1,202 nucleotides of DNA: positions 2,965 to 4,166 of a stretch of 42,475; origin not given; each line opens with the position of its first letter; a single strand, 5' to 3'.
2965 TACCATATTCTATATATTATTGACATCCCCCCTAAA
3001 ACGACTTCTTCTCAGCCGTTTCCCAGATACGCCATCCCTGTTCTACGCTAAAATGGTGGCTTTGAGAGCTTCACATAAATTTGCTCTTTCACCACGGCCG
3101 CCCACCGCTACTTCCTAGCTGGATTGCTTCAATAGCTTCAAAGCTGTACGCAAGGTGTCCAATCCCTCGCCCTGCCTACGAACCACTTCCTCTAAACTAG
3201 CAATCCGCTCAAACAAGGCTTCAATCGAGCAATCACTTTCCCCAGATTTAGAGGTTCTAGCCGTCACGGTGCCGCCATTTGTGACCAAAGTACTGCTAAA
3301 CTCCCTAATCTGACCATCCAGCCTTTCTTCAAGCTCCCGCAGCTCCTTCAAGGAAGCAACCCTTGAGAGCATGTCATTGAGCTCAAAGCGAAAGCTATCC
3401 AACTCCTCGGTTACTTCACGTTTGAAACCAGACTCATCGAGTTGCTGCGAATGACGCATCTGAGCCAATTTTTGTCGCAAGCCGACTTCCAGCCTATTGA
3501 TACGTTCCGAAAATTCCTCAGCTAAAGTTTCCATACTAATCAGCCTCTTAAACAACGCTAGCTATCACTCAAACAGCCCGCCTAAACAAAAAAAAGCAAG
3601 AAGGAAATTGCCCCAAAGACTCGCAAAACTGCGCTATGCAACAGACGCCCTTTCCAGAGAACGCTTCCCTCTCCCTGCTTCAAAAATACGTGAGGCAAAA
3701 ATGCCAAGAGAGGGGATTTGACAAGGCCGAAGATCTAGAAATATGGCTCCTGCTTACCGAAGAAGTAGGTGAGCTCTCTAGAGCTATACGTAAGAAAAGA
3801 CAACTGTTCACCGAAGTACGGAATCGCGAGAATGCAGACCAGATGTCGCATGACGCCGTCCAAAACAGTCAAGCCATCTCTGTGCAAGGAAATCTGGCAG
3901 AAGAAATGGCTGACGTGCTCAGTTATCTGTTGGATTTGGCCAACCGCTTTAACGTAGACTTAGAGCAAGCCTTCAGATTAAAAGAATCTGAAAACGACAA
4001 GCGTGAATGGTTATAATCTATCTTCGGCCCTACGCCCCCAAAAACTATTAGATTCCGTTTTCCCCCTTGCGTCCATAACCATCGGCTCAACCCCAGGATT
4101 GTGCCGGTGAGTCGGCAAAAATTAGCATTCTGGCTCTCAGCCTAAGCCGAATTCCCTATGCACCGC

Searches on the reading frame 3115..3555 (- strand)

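Call 34: search_protein_families(library=pfam, proteins=[window:3115-3555:-], max_evalue=0.1)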
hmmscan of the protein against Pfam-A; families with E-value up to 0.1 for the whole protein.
window:3115-3555:- (146 aa): 5 families
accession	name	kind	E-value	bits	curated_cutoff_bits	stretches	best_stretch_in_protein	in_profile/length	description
PF07798.16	CCDC90-like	-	0.0038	17.5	33.5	1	7-67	76-136/175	Coiled-coil domain-containing protein 90-like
PF01519.22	DUF16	-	0.0066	17.3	40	0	80-141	44-73/104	Protein of unknown function DUF16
PF05010.19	TACC_C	-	0.0093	16.1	29.9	1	7-91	40-127/201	Transforming acidic coiled-coil-containing protein (TACC), C-terminal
PF10392.15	COG5_N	-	0.029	15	31.2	1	70-145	40-115/132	Conserved oligomeric Golgi complex subunit 5, N-terminal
PF04513.17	Baculo_PEP_C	-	0.066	13.7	38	0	13-70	48-105/140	Baculovirus polyhedron envelope protein, PEP, C terminus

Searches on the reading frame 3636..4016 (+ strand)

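Call 34: search_protein_families(library=pfam, proteins=[window:3636-4016:+], max_evalue=0.1)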
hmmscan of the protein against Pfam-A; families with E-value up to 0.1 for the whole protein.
window:3636-4016:+ (126 aa): 3 families
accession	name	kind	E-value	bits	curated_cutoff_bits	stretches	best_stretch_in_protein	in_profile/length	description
PF03819.22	MazG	-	6e-07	30.1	22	1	38-114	8-60/74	MazG nucleotide pyrophosphohydrolase domain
PF12643.12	MazG-like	-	0.0012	19.5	27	1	82-115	29-61/85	MazG-like family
PF01503.22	PRA-PH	-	0.0056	17.5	21.3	1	36-114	30-80/86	Phosphoribosyl-ATP pyrophosphohydrolase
